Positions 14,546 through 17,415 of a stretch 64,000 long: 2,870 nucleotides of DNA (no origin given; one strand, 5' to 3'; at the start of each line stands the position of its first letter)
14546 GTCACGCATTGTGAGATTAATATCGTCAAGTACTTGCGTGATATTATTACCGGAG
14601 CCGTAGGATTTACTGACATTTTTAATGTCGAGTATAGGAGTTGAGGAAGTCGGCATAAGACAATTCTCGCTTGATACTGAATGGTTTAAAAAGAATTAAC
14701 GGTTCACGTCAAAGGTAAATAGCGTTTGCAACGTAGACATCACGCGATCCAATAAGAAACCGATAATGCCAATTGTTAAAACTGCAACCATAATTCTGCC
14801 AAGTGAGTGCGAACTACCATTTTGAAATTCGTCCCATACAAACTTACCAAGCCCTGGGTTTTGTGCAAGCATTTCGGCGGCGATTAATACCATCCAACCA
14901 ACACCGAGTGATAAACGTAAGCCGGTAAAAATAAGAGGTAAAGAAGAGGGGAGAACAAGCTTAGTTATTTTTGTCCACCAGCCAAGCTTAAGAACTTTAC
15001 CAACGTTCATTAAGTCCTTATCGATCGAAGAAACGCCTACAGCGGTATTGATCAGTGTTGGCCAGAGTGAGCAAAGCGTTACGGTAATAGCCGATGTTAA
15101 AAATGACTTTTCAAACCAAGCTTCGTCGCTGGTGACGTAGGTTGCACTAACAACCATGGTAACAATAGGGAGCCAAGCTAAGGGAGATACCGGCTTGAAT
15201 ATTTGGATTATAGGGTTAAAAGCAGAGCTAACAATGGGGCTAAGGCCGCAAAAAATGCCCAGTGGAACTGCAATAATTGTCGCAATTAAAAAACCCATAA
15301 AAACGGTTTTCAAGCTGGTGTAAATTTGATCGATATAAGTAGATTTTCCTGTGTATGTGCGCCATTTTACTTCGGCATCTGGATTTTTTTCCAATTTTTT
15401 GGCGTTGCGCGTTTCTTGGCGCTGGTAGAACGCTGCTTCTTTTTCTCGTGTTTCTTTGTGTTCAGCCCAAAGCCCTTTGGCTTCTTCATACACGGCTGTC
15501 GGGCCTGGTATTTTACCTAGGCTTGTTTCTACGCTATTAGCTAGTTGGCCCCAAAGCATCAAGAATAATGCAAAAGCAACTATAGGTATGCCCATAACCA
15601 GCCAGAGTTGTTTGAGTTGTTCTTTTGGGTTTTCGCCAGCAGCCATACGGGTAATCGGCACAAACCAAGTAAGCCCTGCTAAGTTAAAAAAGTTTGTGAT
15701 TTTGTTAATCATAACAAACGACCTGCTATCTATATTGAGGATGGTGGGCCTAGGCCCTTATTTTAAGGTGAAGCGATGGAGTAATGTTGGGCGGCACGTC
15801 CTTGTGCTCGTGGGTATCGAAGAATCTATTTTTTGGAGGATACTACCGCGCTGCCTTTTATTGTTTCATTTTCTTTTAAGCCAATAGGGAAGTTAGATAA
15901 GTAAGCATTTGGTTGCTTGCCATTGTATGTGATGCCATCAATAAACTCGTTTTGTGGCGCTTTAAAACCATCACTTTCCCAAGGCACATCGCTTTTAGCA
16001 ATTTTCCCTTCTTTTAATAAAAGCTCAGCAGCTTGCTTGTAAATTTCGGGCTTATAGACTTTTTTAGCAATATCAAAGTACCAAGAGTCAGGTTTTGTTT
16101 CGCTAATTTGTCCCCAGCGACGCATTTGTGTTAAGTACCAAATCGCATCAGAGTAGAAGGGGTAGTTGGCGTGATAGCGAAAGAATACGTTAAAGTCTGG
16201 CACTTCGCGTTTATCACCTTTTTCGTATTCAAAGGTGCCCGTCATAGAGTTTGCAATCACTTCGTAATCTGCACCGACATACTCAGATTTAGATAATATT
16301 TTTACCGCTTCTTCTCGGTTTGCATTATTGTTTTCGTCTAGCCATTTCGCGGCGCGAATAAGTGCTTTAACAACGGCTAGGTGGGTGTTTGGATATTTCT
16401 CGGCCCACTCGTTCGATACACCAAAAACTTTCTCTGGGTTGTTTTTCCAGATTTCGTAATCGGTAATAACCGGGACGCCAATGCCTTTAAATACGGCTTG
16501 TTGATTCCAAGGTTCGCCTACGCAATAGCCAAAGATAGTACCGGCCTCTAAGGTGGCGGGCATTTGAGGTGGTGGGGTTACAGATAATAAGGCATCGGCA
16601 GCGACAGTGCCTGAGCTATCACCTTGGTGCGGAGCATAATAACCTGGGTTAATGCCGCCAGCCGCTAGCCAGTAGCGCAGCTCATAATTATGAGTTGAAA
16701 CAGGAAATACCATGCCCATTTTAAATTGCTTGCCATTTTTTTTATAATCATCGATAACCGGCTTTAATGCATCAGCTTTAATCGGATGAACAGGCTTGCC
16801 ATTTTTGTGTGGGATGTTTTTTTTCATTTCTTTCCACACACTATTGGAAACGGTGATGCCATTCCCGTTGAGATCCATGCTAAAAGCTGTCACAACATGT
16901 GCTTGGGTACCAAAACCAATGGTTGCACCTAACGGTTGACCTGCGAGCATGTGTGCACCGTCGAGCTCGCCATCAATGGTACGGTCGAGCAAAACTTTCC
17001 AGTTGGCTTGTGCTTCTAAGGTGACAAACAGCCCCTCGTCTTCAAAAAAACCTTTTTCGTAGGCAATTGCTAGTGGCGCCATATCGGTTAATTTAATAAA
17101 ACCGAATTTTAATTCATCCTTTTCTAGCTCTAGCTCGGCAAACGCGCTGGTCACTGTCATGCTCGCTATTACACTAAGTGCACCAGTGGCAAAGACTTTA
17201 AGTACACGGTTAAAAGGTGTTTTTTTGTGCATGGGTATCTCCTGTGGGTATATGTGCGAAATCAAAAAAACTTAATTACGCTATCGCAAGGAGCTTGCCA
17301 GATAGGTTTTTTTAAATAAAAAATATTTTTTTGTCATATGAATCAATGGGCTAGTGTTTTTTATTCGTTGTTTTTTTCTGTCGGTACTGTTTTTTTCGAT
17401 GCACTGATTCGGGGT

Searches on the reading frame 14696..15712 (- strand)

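Call 68: search_protein_families(library=pfam, proteins=[window:14696-15712:-], max_evalue=0.00001)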
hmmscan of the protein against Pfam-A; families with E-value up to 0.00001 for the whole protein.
window:14696-15712:- (338 aa): 1 family
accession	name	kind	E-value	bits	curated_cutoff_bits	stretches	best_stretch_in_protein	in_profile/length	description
PF00528.27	BPD_transp_1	-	8e-25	88.1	26.4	1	148-326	1-176/184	Binding-protein-dependent transport system inner membrane component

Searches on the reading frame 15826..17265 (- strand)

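Call 68: search_protein_families(library=pfam, proteins=[window:15826-17265:-], max_evalue=0.00001)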
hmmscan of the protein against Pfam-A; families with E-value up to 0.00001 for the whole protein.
window:15826-17265:- (479 aa): 1 family
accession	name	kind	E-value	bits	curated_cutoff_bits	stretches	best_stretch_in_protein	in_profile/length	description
PF13379.11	NMT1_2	-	2.2e-98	329.5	24.7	1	47-325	3-252/252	NMT1-like family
